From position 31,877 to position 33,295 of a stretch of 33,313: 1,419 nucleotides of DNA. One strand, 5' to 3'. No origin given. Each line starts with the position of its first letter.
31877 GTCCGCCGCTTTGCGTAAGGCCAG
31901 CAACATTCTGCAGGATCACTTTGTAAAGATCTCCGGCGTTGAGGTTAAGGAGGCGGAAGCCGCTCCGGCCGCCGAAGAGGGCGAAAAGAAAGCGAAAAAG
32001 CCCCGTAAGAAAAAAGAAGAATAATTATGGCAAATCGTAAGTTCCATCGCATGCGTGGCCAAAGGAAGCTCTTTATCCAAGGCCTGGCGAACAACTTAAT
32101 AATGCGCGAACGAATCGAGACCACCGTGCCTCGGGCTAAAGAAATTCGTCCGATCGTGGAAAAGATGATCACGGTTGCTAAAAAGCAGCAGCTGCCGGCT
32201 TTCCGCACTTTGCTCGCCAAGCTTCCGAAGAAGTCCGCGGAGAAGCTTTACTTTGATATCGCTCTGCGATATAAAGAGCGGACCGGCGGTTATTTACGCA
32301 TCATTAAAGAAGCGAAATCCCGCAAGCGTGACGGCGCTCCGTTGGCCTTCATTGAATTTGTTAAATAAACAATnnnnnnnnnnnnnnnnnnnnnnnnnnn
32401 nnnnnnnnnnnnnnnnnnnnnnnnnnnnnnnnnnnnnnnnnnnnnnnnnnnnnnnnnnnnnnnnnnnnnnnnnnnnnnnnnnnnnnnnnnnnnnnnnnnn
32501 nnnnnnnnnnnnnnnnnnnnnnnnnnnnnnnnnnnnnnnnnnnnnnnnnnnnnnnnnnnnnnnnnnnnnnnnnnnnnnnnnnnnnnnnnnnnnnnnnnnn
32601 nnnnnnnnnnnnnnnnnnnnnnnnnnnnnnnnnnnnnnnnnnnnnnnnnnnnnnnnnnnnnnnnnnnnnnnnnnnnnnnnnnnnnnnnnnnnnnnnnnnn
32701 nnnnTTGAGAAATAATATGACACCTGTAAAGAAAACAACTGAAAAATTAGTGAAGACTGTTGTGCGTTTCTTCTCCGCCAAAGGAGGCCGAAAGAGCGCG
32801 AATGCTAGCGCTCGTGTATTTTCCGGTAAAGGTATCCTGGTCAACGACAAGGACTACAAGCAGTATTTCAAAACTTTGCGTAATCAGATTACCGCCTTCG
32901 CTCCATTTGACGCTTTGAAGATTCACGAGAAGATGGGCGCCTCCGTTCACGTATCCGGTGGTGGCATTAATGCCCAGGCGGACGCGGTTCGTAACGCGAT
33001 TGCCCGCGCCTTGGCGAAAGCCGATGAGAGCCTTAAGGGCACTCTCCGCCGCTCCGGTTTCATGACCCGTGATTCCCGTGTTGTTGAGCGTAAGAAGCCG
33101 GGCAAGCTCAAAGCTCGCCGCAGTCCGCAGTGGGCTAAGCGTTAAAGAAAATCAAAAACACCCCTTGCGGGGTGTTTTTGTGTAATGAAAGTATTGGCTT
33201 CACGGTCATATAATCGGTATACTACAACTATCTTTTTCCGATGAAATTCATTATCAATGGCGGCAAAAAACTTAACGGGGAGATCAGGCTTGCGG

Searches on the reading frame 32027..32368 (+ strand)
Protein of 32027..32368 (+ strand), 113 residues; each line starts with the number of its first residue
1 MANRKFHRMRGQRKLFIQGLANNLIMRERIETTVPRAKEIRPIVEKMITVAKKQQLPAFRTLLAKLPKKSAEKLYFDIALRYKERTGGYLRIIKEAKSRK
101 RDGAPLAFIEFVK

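Call 66: find_encoding_contigs(protein=window:32027-32368:+, flank=10000, max_places=4)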
Protein window:32027-32368:+ (113 aa): 6 contigs read that carry it; 4 places shown.
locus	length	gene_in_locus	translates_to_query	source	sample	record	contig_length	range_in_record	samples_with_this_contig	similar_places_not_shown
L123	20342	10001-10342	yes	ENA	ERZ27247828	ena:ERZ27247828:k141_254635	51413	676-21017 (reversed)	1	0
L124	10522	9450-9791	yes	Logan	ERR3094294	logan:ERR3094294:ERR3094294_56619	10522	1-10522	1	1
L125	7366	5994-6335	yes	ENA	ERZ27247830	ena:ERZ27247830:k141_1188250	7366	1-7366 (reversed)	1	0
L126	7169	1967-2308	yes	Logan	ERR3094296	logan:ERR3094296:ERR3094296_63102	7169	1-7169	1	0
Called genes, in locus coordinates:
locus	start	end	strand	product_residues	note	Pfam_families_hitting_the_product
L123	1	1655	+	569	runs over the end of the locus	PF18915:DUF5667 (faint)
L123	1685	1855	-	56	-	-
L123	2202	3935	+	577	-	PF01411:tRNA-synt_2c, PF07973:tRNA_SAD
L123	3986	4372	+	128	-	-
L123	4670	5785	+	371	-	-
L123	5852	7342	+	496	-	-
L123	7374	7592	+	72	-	PF01176:eIF-1a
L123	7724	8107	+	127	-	PF00416:Ribosomal_S13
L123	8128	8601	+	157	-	PF00411:Ribosomal_S11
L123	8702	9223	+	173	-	PF00163:Ribosomal_S4, PF01479:S4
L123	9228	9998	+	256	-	PF01193:RNA_pol_L, PF01000:RNA_pol_A_bac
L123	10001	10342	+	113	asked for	PF01196:Ribosomal_L17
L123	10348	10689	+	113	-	PF00572:Ribosomal_L13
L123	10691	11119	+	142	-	PF00380:Ribosomal_S9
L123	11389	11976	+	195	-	-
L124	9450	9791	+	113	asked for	PF01196:Ribosomal_L17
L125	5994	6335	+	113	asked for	PF01196:Ribosomal_L17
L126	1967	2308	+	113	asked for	PF01196:Ribosomal_L17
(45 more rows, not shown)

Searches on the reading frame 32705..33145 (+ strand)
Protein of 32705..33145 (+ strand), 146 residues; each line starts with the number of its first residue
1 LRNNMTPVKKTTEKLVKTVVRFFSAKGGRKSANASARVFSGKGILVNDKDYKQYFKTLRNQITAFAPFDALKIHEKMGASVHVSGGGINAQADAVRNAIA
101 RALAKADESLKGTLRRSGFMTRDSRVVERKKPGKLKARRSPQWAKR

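Call 65: find_encoding_contigs(protein=window:32705-33145:+, flank=10000, max_places=4)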
Protein window:32705-33145:+ (146 aa): no gene with exactly this product is on record in the collection.
